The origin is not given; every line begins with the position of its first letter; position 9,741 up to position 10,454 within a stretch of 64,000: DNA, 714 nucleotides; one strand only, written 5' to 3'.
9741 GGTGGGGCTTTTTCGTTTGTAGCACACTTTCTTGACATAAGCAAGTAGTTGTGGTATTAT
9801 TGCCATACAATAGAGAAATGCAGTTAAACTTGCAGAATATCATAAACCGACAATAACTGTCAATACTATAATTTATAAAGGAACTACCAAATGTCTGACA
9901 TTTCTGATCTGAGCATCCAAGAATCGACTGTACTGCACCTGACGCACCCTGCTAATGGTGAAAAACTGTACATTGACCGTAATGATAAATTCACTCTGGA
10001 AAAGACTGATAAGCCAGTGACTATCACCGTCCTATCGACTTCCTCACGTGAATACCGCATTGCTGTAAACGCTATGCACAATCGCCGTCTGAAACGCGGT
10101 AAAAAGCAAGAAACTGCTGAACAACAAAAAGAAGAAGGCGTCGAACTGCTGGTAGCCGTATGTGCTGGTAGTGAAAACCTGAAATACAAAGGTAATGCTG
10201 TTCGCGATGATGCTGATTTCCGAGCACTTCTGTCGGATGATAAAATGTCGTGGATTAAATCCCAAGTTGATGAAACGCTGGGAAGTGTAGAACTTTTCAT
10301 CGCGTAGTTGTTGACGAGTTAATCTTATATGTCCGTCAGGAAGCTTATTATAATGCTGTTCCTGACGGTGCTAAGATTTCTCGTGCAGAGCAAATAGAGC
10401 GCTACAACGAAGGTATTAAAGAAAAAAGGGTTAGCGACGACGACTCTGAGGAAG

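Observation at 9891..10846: Probable programmed -1 frameshift (G/GT-type) in the tail assembly chaperone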

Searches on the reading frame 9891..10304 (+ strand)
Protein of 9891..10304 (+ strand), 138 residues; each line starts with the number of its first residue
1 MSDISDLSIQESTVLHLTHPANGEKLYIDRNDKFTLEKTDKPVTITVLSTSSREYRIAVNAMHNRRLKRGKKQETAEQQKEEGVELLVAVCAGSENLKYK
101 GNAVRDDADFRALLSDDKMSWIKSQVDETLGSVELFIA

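Call 5: search_dna_similar(query=window:9891-10304:+, collection=phages, mode=protein, max_rows=30, max_evalue=0.01)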
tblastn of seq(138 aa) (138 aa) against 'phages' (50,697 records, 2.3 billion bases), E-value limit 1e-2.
No match.

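Call 7: search_protein_families(library=phrogs, proteins=[window:9891-10304:+], max_evalue=0.1)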
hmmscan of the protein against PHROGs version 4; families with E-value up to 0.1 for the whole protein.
window:9891-10304:+ (138 aa): 1 family
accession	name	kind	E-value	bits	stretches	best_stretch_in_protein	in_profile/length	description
phrog_20684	-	unknown function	0.0052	17.5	1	21-83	23-80/160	-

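Call 8: search_protein_families(library=pfam, proteins=[window:9891-10304:+], max_evalue=0.1)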
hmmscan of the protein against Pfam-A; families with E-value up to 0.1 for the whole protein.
window:9891-10304:+ (138 aa): 0 families

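Call 9: find_related_loci(query=window:9891-10304:+, collection=viral_contigs, flank=4000)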
Query window:9891-10304:+ (138 aa) in viral_contigs; peptide patterns used: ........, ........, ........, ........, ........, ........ (x = any residue, [..] = any of these).
6 stretches matched a pattern; 2 encode a relative of the query (tblastn E <= 1e-3); 2 distinct loci.
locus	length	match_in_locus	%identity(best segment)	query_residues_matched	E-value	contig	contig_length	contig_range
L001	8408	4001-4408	69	3-138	2e-65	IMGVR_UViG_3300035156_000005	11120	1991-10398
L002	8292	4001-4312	30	10-100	3e-9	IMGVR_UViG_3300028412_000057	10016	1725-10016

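Call 36: find_homologous_proteins(query=window:9891-10304:+, max_evalue=0.001)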
Query window:9891-10304:+ (138 aa): 36 proteins with E <= 0.001 among 57 candidates.
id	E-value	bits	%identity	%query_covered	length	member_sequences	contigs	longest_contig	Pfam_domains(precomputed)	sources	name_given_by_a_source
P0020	1.6e-82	291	100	100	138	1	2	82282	-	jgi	jgi:hypothetical protein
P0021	6.6e-61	222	79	99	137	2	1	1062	-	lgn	-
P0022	1.7e-54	201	70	100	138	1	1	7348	-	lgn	-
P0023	2.2e-54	200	69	99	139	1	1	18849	-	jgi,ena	jgi:hypothetical protein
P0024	3.1e-54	200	72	98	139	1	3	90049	-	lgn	-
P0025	4.0e-52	193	72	100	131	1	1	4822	-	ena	-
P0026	9.0e-51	189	73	99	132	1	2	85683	-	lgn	-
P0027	1.3e-50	188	71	99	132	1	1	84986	-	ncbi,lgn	-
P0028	3.1e-50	187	69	100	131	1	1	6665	-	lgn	-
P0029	9.9e-50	185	67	99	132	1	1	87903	-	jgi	jgi:hypothetical protein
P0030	4.2e-49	183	67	99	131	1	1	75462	-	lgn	-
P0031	1.1e-48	182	70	98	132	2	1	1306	-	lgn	-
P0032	1.1e-48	182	70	98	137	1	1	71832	-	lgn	-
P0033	1.4e-48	182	67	99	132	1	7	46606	-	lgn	-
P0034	1.4e-48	182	65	99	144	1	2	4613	-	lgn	-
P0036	2.2e-48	181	64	100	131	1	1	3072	-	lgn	-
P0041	3.5e-46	174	64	100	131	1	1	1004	-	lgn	-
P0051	1.9e-44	168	63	99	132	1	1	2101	-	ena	-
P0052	8.2e-44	166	62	100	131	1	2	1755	-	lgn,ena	-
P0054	1.8e-34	136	56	98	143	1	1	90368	-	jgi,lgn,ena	-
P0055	1.2e-28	117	48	98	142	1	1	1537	-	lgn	-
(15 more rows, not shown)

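Call 38: find_encoding_contigs(protein=P0051, flank=1500, max_places=1)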
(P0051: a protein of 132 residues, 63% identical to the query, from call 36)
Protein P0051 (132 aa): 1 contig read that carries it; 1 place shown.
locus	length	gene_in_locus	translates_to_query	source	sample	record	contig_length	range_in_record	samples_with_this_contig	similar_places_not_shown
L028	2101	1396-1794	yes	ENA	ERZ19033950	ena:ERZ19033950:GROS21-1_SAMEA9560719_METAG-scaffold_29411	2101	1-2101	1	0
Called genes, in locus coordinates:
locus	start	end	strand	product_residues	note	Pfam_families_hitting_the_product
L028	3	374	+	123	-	?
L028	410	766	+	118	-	-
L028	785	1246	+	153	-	-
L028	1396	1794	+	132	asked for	-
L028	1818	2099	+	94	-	?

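Call 39: find_encoding_contigs(protein=P0052, flank=1500, max_places=1)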
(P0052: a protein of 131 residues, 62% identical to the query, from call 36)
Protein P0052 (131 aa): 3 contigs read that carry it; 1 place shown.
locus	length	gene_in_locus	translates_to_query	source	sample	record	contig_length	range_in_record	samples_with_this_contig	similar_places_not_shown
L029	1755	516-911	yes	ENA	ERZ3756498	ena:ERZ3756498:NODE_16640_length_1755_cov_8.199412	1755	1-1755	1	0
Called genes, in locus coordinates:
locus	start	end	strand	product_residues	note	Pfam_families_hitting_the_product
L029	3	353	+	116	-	?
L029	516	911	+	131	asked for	-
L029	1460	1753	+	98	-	?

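Call 40: find_encoding_contigs(protein=P0041, flank=1500, max_places=1)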
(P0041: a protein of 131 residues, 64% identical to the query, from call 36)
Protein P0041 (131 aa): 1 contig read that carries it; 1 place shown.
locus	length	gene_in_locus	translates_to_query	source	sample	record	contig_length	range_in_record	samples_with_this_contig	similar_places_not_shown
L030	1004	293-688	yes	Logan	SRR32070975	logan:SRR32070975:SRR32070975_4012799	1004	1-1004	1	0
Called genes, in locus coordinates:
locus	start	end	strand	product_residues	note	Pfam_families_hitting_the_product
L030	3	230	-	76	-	?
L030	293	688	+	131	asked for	-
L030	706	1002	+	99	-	?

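Call 41: find_encoding_contigs(protein=P0054, flank=1500, max_places=1)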
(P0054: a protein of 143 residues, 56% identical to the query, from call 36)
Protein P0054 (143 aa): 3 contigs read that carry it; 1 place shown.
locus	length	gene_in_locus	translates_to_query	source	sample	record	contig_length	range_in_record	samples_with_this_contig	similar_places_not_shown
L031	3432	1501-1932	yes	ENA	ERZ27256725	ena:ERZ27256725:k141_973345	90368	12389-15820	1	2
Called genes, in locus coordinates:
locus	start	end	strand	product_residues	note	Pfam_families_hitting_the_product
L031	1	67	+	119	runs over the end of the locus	-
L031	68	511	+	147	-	-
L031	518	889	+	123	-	PF13554:Phage_tail_terminator_5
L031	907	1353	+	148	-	-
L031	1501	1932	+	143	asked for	-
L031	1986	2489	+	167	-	-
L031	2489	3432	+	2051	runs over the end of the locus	PF10145:PhageMin_Tail, PF13946:DUF4214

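Call 42: find_encoding_contigs(protein=P0055, flank=1500, max_places=1)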
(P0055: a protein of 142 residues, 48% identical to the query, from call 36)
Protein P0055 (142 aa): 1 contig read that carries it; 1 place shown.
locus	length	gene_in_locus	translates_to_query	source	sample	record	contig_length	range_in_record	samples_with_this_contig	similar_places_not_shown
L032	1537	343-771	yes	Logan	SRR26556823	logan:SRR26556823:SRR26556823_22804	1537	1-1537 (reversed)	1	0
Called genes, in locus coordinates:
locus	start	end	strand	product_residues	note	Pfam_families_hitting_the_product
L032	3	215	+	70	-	?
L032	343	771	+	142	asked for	-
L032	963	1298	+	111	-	-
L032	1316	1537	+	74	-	?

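Call 43: find_encoding_contigs(protein=P0036, flank=1500, max_places=1)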
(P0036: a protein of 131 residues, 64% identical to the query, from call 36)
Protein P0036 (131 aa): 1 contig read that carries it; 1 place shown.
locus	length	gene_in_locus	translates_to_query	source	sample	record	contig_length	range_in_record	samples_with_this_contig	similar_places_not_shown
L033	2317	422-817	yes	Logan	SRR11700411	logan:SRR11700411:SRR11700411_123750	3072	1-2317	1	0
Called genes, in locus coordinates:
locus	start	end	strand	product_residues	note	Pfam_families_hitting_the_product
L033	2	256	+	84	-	?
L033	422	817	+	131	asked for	-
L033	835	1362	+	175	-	-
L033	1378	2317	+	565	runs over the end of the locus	?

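Call 44: find_encoding_contigs(protein=P0022, flank=1500, max_places=1)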
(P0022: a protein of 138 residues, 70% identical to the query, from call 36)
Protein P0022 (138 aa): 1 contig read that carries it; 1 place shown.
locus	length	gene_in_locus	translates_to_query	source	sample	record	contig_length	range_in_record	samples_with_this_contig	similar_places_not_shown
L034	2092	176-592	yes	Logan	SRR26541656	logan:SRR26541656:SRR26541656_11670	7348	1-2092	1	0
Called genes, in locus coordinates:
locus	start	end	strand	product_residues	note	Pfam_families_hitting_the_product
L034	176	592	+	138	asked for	-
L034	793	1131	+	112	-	-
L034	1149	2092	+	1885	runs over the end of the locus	PF06791:TMP_2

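Call 53: search_solved_structures(query=A3, max_evalue=10)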
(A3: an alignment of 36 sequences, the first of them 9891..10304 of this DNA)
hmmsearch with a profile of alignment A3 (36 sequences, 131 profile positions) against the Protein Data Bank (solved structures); distinct sequences matched with E-value up to 10: 2.
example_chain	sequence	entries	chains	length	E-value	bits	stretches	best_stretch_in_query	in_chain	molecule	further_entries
6on4_A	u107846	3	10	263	0.85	12.6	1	67-108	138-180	HTH-type transcriptional repressor NanR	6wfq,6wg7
8dae_A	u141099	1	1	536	1.8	11.5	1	18-62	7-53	Bifunctional dihydrofolate reductase-thymidylate synthase 1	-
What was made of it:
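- Tried and rejected: A PDB sequence search with the G profile found nothing (call 53).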

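Call 57: predict_structure(alignment_id=A3)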
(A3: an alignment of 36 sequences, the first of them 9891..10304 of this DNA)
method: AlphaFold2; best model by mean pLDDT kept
length: 138 residues; sequences in the alignment: 36
mean_pLDDT: 91.0   pTM: 0.81
mean pLDDT of the five models: 91.0, 90.8, 89.7, 89.3, 84.6
residues with pLDDT >= 90: 109; 70-90: 21; 50-70: 7; < 50: 1
segments of 3 or more residues with pLDDT < 50: none
pLDDT, mean of each block of 10 residues (from residue 1): 68 93 95 94 95 92 92 90 94 95 95 95 95 79
secondary structure, 60 per line:
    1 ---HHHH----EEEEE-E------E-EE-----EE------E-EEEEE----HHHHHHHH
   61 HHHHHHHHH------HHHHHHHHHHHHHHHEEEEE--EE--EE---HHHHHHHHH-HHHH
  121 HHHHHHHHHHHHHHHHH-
elements in order: H4-7 E12-16 E44-48 H53-69 H76-90 E91-95 H107-115 H117-137
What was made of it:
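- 9891..10307 (+): G: tail assembly (tape-measure) chaperone ORF, 138 aa, zero frame. AF2 model, pLDDT 91: call 57.
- G model, pLDDT 91 (call 57).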

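Call 67: fold_search(model_id=the predicted structure, library=viral)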
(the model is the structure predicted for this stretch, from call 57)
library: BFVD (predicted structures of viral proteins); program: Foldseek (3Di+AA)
matches with E <= 10: 222; with E <= 0.001: 7
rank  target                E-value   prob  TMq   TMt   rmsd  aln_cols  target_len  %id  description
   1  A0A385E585            7.3e-06  1.00  0.67  0.65   5.0       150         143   24  (no name in the UniProt tables at hand)
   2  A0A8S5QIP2            8.2e-06  1.00  0.70  0.53   5.1       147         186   16  Uncharacterized protein [Siphoviridae sp. ctLgc23]
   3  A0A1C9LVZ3            8.2e-06  1.00  0.64  0.56   7.0       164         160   18  (no name in the UniProt tables at hand)
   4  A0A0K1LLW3            1.6e-04  1.00  0.58  0.28   7.9       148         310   19  Tape-measure chaperone [Caulobacter phage Sansa]
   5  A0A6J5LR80            2.1e-04  1.00  0.55  0.50   5.9       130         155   18  Uncharacterized protein [uncultured Caudovirales phage]
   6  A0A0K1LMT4            2.5e-04  1.00  0.57  0.50   8.7       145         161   22  Tape-measure chaperone [Caulobacter phage Sansa]
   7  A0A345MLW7            2.9e-04  1.00  0.61  0.69   3.5       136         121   15  (no name in the UniProt tables at hand)
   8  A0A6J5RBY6            1.0e-03  1.00  0.59  0.56   4.5       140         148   11  Uncharacterized protein [uncultured Caudovirales phage]
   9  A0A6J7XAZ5            1.3e-03  1.00  0.57  0.56   6.0       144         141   17  Uncharacterized protein [uncultured Caudovirales phage]
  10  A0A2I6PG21            2.1e-03  1.00  0.47  0.42   6.9       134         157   13  (no name in the UniProt tables at hand)
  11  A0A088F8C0            4.3e-03  1.00  0.48  0.51   6.6       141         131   13  (no name in the UniProt tables at hand)
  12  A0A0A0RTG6            8.9e-03  1.00  0.51  0.28   4.9       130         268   15  Tape measure chaperone [Escherichia phage Seurat]
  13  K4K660                1.1e-02  1.00  0.50  0.28   3.8       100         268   17  Putative pre-tape measure chaperone protein [Caulobacter phage CcrColossus]
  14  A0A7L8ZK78            1.4e-02  1.00  0.55  0.35   5.1       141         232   15  (no name in the UniProt tables at hand)
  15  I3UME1                1.4e-02  1.00  0.55  0.48   6.2       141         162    6  Slt family transglycosylase [Colwellia phage 9A]
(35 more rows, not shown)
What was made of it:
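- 9891..10307 (+): Foldseek BFVD hits to proteins named tape-measure chaperone, E 1e-4 to 1e-2: call 67.
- BFVD matches to annotated tape-measure chaperones, including the 161/310-aa pair of Caulobacter phage Sansa (call 67).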

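Call 74: search_protein_families(library=ncbifam, proteins=[window:9891-10304:+], max_evalue=1)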
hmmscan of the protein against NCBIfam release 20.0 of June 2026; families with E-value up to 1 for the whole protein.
window:9891-10304:+ (138 aa): 1 family
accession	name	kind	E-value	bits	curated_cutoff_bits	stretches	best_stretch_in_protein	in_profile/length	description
NF053688.1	BamI_Bacteroidota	equivalog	0.0038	16.6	370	1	12-130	90-206/452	BamI family beta-barrel-assembly machinery protein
